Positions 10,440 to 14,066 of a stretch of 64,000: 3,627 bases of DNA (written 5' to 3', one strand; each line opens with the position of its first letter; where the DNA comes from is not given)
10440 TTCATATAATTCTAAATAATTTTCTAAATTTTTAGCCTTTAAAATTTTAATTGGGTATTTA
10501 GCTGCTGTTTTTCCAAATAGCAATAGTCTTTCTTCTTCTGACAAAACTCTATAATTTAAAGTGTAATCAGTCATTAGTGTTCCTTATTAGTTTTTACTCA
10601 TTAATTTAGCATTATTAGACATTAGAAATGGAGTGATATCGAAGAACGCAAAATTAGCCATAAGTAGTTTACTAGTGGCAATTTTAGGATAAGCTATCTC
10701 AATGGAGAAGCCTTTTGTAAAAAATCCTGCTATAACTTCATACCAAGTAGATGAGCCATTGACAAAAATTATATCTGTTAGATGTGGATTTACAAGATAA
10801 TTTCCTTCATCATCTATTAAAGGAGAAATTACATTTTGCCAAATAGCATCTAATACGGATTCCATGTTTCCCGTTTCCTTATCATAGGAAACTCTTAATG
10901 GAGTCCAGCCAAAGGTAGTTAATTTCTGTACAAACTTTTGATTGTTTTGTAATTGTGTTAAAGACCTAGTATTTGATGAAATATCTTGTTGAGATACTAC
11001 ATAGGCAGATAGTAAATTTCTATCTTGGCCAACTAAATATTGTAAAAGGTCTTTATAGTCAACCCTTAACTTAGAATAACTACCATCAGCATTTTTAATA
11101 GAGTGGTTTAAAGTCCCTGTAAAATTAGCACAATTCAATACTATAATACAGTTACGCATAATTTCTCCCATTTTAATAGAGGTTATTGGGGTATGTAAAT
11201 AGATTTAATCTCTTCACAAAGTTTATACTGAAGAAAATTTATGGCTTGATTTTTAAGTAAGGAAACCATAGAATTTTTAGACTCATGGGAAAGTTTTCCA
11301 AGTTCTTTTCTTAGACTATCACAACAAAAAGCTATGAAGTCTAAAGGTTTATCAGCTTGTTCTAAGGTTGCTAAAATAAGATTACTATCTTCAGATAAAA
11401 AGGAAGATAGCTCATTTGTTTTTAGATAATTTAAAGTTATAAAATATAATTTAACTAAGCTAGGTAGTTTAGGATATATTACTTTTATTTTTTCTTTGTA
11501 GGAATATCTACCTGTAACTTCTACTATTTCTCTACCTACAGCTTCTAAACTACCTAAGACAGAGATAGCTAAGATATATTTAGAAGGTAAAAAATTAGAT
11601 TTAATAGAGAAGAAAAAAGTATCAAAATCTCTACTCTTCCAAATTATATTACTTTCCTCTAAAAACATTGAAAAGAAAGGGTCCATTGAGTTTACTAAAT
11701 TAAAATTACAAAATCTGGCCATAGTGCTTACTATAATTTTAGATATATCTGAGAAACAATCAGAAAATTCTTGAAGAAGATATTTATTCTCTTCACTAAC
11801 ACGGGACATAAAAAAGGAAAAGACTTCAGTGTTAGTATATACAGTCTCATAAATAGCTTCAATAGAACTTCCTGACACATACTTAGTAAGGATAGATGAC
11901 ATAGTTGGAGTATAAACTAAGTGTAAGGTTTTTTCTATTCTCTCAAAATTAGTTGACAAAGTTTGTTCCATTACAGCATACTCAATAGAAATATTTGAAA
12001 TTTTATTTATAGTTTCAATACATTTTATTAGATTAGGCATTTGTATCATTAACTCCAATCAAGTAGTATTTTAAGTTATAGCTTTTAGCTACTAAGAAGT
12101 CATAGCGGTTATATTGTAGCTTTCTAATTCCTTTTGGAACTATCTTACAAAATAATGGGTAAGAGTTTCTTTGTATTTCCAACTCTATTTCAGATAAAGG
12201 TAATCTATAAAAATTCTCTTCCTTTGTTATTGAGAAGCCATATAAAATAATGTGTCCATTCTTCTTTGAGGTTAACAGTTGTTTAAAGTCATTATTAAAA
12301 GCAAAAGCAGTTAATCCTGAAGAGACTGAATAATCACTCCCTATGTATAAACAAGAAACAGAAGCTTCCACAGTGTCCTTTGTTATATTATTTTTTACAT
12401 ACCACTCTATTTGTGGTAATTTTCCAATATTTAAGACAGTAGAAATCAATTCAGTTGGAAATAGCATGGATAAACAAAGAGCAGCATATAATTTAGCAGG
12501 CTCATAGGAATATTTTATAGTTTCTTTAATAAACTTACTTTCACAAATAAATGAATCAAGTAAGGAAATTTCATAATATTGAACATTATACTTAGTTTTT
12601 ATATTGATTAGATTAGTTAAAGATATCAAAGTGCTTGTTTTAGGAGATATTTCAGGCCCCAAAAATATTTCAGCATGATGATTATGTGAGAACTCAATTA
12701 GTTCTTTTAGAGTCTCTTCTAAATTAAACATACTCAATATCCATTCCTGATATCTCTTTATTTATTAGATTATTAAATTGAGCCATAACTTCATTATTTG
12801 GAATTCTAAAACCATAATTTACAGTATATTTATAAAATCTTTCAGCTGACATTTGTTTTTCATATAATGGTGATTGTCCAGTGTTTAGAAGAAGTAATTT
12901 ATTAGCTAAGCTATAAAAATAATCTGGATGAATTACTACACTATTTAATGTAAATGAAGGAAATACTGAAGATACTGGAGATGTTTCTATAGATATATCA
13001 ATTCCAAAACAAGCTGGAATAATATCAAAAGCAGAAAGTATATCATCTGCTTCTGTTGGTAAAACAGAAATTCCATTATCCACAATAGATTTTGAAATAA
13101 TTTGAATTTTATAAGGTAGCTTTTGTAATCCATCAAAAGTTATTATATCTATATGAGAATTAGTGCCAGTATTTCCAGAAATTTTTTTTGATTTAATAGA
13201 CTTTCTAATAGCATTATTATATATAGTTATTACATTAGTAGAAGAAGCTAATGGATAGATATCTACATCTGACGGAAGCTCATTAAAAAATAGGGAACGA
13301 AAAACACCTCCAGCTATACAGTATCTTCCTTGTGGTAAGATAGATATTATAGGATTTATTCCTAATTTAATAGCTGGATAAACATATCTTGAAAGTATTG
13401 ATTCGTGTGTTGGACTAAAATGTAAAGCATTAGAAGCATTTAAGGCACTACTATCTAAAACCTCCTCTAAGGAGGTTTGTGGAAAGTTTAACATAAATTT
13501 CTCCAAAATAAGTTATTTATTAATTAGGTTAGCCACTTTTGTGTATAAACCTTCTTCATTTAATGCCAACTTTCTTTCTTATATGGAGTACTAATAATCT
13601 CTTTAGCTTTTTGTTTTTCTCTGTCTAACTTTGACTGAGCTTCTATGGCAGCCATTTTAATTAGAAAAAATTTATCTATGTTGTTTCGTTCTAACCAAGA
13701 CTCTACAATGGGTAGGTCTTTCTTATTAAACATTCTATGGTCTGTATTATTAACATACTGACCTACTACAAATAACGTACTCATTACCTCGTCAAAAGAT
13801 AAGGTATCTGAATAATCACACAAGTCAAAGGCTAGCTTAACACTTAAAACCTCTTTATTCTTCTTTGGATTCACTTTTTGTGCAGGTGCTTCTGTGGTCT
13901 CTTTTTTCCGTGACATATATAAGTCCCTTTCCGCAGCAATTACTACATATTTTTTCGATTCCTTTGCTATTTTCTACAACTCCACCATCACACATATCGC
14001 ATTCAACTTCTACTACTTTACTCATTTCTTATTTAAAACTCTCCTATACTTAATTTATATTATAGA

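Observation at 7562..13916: Seven-gene overlapping operon of unknown function, including an 802-aa protein, a Pol-β-type NTase-like gene and a possible NYN nuclease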

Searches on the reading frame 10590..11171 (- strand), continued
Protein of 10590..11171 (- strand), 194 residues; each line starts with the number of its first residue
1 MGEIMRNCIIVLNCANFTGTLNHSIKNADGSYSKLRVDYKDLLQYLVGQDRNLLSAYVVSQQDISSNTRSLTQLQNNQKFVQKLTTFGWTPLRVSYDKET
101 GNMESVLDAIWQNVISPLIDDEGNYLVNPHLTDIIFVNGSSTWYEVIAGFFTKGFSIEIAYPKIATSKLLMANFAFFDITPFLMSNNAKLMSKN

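Call 116: find_encoding_contigs(protein=P0049, flank=10000, max_places=1)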
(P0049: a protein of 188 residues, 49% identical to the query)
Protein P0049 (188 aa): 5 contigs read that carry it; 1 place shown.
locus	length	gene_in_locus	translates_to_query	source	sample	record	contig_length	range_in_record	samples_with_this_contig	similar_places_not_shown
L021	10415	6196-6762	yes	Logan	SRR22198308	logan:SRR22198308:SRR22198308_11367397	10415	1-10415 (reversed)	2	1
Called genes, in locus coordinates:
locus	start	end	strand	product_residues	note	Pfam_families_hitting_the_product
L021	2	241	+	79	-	?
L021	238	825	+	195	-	PF12952:DUF3841 (weak)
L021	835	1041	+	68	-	-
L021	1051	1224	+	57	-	-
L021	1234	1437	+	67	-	-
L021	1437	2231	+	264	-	-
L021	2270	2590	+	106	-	-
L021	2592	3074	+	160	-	PF00383:dCMP_cyt_deam_1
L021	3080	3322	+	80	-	-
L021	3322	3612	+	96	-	-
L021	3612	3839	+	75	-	-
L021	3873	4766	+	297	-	PF26128:Gad2 (weak)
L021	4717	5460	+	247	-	-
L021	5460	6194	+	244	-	-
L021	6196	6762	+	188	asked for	-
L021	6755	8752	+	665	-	-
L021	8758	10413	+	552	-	?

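Call 117: find_encoding_contigs(protein=P0050, flank=10000, max_places=1)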
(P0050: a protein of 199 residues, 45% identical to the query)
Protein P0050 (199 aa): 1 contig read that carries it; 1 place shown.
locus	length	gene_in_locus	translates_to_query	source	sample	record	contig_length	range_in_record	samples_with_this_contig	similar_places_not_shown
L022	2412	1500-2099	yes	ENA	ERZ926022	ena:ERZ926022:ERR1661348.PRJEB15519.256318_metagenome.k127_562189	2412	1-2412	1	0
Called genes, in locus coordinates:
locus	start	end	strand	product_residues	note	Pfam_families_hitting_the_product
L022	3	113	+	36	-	?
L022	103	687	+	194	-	-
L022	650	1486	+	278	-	-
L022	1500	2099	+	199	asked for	-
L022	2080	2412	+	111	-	?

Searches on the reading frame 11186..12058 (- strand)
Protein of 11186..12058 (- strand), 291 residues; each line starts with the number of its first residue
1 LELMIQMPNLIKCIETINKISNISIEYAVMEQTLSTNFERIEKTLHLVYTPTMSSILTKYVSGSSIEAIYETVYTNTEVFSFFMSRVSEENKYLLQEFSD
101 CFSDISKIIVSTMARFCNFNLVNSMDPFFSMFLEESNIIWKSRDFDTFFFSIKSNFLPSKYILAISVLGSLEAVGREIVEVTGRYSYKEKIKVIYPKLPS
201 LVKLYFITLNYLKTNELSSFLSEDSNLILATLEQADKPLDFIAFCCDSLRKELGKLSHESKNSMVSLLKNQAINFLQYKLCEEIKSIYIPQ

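Call 4: search_protein_families(library=pfam, proteins=[window:11186-12058:-], max_evalue=1)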
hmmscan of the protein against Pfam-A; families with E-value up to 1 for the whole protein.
window:11186-12058:- (291 aa): 1 family
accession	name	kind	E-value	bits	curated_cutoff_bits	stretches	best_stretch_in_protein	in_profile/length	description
PF04385.20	FAINT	-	0.08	13.4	20.7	1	129-165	35-71/78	Domain of unknown function, DUF529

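Call 5: search_protein_families(library=phrogs, proteins=[window:11186-12058:-], max_evalue=0.01)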
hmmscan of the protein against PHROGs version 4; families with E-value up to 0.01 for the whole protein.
window:11186-12058:- (291 aa): 0 families

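Call 51: search_protein_families(library=padloc, proteins=[window:11186-12058:-], max_evalue=0.1)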
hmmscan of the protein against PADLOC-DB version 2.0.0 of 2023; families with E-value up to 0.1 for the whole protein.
window:11186-12058:- (291 aa): 0 families

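Call 52: search_protein_families(library=ncbifam, proteins=[window:11186-12058:-], max_evalue=0.1)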
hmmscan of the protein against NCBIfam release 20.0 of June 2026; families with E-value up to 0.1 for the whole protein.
window:11186-12058:- (291 aa): 0 families

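Call 110: search_solved_structures(query=A12, max_evalue=10)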
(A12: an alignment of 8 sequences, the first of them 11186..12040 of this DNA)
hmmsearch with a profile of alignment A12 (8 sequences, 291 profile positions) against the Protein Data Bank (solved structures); distinct sequences matched with E-value up to 10: 4.
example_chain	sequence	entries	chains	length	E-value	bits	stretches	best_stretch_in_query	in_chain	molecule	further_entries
7tbq_A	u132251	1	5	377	0.48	12.8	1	161-206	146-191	D7 LOV2-DARPin fusion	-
7tbo_A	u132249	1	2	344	0.58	12.6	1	162-206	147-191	D12 LOV2-DARPin fusion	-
7tal_A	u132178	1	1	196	0.93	11.9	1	158-203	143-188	D4_deltaDARP LOV2-DARPin fusion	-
7tbn_A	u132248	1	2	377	1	11.7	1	160-206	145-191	D11 LOV2-DARPin fusion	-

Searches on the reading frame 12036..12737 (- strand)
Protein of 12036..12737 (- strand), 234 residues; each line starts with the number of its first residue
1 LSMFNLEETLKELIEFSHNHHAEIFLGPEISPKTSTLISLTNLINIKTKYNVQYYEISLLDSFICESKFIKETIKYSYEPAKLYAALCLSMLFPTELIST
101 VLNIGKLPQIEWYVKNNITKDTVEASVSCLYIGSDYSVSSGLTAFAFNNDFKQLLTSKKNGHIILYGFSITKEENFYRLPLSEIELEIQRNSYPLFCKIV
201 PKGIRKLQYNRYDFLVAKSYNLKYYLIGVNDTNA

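Call 4: search_protein_families(library=pfam, proteins=[window:12036-12737:-], max_evalue=1)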
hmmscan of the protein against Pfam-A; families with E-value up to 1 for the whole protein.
window:12036-12737:- (234 aa): 0 families

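Call 5: search_protein_families(library=phrogs, proteins=[window:12036-12737:-], max_evalue=0.01)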
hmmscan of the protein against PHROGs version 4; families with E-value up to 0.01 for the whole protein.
window:12036-12737:- (234 aa): 0 families

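Call 51: search_protein_families(library=padloc, proteins=[window:12036-12737:-], max_evalue=0.1)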
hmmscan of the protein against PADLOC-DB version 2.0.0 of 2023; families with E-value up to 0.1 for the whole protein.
window:12036-12737:- (234 aa): 0 families

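Call 52: search_protein_families(library=ncbifam, proteins=[window:12036-12737:-], max_evalue=0.1)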
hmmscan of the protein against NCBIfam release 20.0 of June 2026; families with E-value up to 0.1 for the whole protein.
window:12036-12737:- (234 aa): 0 families

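Call 94: search_protein_families(library=phrogs, alignment_id=A10, max_evalue=0.01)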
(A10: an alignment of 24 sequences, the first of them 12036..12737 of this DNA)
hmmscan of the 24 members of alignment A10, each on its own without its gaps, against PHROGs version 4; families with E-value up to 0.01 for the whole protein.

A. member 1, window:12036-12737:- (234 aa): 0 families

B. families by the number of members that match (of 24 scanned): 3 families
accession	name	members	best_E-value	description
phrog_31257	-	1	0.00089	-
phrog_23336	-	1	0.0026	-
phrog_30968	-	1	0.0091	-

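Call 95: search_protein_families(library=pfam, alignment_id=A10, max_evalue=0.01)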
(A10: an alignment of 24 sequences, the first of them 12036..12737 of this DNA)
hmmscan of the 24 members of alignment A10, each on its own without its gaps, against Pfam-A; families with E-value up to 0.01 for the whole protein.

A. member 1, window:12036-12737:- (234 aa): 0 families

B. families by the number of members that match (of 24 scanned): 1 family
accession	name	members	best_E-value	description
PF08850.16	DUF1820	1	0.0018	Domain of unknown function (DUF1820)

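Call 109: search_solved_structures(query=A11, max_evalue=10)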
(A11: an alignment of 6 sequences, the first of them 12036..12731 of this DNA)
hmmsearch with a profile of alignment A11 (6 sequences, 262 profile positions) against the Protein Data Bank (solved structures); distinct sequences matched with E-value up to 10: 2.
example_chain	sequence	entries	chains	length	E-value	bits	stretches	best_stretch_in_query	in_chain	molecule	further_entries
8b6g_CI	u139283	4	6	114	0.045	16.6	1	128-211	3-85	DUF4885 domain-containing protein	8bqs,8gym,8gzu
3bb9_A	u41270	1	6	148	0.48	13.3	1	29-75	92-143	Putative orphan protein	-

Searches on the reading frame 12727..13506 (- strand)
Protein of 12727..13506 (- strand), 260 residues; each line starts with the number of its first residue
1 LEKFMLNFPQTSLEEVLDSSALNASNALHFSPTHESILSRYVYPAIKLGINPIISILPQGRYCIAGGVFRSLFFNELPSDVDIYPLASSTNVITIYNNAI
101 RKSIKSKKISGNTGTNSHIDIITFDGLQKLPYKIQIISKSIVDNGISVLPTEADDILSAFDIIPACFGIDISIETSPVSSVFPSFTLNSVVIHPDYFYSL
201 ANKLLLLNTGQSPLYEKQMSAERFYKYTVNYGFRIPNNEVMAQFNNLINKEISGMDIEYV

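Call 4: search_protein_families(library=pfam, proteins=[window:12727-13506:-], max_evalue=1)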
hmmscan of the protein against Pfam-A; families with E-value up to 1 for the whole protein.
window:12727-13506:- (260 aa): 1 family
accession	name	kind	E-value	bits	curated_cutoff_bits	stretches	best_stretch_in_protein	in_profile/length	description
PF01743.26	PolyA_pol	-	0.05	14.4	23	1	64-109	3-52/126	Poly A polymerase head domain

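Call 5: search_protein_families(library=phrogs, proteins=[window:12727-13506:-], max_evalue=0.01)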
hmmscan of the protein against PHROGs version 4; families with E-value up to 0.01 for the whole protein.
window:12727-13506:- (260 aa): 1 family
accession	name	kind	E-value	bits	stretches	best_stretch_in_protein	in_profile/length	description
phrog_4400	-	unknown function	2.1e-07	31.7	1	62-241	27-186/248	-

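Call 9: search_dna_similar(query=window:12727-13506:-, collection=phages, mode=protein, max_evalue=0.001, max_rows=25)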
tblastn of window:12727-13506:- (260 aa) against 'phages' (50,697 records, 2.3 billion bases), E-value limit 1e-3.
No match.

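Call 17: search_solved_structures(query=window:12727-13506:-, max_evalue=10, show_alignments=2)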
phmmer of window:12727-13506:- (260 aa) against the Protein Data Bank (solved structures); distinct sequences matched with E-value up to 10: 2.
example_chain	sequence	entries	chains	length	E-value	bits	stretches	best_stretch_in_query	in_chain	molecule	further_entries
9ifo_A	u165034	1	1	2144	0.14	14.8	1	51-109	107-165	Teneurin-Like Protein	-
9pt5_A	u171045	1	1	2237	0.15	14.7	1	51-109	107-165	Teneurin-like protein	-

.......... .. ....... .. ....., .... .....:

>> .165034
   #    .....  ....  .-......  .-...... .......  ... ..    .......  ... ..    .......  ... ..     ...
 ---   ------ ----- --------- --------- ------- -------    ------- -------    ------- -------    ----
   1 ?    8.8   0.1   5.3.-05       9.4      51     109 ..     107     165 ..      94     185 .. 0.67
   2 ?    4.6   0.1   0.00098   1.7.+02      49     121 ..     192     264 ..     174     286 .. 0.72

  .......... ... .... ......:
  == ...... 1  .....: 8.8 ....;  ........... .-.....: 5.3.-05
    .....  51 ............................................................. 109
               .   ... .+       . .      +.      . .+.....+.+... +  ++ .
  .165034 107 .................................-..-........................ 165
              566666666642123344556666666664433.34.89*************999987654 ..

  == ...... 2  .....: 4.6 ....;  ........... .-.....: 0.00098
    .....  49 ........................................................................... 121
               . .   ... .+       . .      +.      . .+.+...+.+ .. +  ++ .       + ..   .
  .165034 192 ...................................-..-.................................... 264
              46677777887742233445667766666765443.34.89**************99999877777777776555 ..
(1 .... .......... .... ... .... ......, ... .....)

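Call 40: find_homologous_proteins(query=A4, max_evalue=0.001)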
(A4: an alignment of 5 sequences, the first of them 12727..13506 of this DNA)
Query A4 (5 sequences) (260 aa, profile of the alignment): 14 proteins with E <= 0.001 among 4313 candidates.
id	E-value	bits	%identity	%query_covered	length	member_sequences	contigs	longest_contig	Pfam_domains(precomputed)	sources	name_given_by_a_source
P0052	1.7e-106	373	99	98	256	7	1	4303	PF26128.2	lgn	-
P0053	1.7e-98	347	52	98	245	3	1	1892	PF26128.2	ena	-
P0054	8.6e-92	325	25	76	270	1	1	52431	PF26128.2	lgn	-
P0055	1.8e-82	295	61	95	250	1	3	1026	PF26128.2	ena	-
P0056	3.0e-80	287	62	97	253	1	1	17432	PF26128.2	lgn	-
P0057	3.0e-68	248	36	95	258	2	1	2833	PF26128.2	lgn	-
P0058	1.4e-67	246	48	98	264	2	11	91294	-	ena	-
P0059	3.0e-65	238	48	98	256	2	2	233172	PF26128.2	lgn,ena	-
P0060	1.6e-64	236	40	79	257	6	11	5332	PF26128.2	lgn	-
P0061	1.7e-63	232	37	95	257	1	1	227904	PF26128.2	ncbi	-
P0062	2.3e-62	229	36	97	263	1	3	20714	PF26128.2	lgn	-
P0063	3.0e-62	228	45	98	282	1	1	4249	-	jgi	jgi:hypothetical protein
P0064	1.2e-60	223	44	98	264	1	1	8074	PF26128.2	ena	-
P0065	1.4e-58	216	41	98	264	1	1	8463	-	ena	-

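Call 41: list_cluster_members(proteins=[P0061, P0018])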
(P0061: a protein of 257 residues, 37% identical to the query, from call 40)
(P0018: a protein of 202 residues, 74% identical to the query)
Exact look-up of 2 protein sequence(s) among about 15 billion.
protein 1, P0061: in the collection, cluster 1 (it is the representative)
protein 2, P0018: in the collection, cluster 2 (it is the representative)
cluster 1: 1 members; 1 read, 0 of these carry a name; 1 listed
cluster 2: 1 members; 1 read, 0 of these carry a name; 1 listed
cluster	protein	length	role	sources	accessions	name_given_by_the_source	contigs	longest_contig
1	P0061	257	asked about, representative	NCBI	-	-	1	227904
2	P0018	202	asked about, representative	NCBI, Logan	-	-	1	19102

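Call 46: search_solved_structures(query=A5, max_evalue=10, show_alignments=4)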
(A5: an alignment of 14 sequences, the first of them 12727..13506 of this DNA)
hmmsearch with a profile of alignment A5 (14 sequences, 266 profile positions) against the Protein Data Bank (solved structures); distinct sequences matched with E-value up to 10: 4.
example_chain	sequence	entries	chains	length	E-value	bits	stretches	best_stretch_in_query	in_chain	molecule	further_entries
3nxa_A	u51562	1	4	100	0.26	13.6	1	227-261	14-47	Protein S100-A16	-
2l50_A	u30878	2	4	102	0.26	13.6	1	227-261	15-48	Protein S100-A16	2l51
8cbm_E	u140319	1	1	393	1.4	11.1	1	59-149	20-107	CCA tRNA nucleotidyltransferase 1, mitochondrial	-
4x4w_A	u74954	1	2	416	1.5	11.1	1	59-149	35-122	CCA tRNA nucleotidyltransferase 1, mitochondrial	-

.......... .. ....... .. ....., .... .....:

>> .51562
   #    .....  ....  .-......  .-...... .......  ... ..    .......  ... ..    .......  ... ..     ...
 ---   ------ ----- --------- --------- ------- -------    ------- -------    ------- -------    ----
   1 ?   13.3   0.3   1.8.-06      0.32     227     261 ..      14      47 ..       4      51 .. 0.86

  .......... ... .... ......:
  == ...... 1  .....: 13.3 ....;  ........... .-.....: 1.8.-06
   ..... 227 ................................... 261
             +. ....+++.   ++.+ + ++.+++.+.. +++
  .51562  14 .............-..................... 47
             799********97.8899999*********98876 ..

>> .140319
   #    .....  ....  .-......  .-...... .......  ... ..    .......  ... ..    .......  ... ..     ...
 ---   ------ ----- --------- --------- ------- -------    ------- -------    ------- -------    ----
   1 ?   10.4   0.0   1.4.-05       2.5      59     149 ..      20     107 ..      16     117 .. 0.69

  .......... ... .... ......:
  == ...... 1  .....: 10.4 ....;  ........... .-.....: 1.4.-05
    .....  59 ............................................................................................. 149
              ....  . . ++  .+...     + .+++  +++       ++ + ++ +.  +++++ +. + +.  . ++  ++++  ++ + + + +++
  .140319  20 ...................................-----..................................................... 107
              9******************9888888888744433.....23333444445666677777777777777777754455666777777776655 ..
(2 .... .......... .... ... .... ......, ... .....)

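Call 51: search_protein_families(library=padloc, proteins=[window:12727-13506:-], max_evalue=0.1)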
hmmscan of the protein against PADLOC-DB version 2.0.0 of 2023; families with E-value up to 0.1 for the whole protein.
window:12727-13506:- (260 aa): 0 families

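Call 52: search_protein_families(library=ncbifam, proteins=[window:12727-13506:-], max_evalue=0.1)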
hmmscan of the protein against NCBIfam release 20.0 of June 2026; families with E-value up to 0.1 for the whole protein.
window:12727-13506:- (260 aa): 0 families

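Call 85: find_encoding_contigs(protein=P0061, flank=10000, max_places=1)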
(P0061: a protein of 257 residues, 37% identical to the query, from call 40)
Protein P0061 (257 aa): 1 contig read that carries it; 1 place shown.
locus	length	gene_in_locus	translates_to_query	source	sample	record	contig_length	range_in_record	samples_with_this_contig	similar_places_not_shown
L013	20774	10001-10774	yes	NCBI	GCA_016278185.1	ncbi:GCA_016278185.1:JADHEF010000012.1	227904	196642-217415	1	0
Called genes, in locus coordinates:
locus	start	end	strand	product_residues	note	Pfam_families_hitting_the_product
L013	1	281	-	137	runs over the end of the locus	PF01814:Hemerythrin (weak)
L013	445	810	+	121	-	-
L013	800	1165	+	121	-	-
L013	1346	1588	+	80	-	-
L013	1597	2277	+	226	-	-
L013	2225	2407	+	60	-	-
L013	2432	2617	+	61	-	-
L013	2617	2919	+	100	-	-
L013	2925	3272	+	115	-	-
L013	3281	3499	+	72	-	-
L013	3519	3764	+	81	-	-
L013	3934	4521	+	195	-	PF12952:DUF3841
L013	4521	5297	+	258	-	-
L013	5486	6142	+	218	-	PF01541:GIY-YIG, PF07460:NUMOD3 (faint)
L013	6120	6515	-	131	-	-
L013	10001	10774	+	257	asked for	PF26128:Gad2 (weak)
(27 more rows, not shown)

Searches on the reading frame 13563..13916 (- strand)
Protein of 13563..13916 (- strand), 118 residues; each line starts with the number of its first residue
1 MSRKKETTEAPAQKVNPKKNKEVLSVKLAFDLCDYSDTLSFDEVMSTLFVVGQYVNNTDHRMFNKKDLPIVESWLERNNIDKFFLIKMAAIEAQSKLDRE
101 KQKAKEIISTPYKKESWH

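Call 4: search_protein_families(library=pfam, proteins=[window:13563-13916:-], max_evalue=1)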
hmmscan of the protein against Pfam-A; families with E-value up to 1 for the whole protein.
window:13563-13916:- (118 aa): 0 families

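Call 5: search_protein_families(library=phrogs, proteins=[window:13563-13916:-], max_evalue=0.01)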
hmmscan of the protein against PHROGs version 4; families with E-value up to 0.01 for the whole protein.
window:13563-13916:- (118 aa): 0 families

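Call 51: search_protein_families(library=padloc, proteins=[window:13563-13916:-], max_evalue=0.1)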
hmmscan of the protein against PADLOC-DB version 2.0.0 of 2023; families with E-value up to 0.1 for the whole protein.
window:13563-13916:- (118 aa): 0 families

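Call 52: search_protein_families(library=ncbifam, proteins=[window:13563-13916:-], max_evalue=0.1)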
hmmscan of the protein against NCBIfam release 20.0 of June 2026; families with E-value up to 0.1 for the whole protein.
window:13563-13916:- (118 aa): 0 families
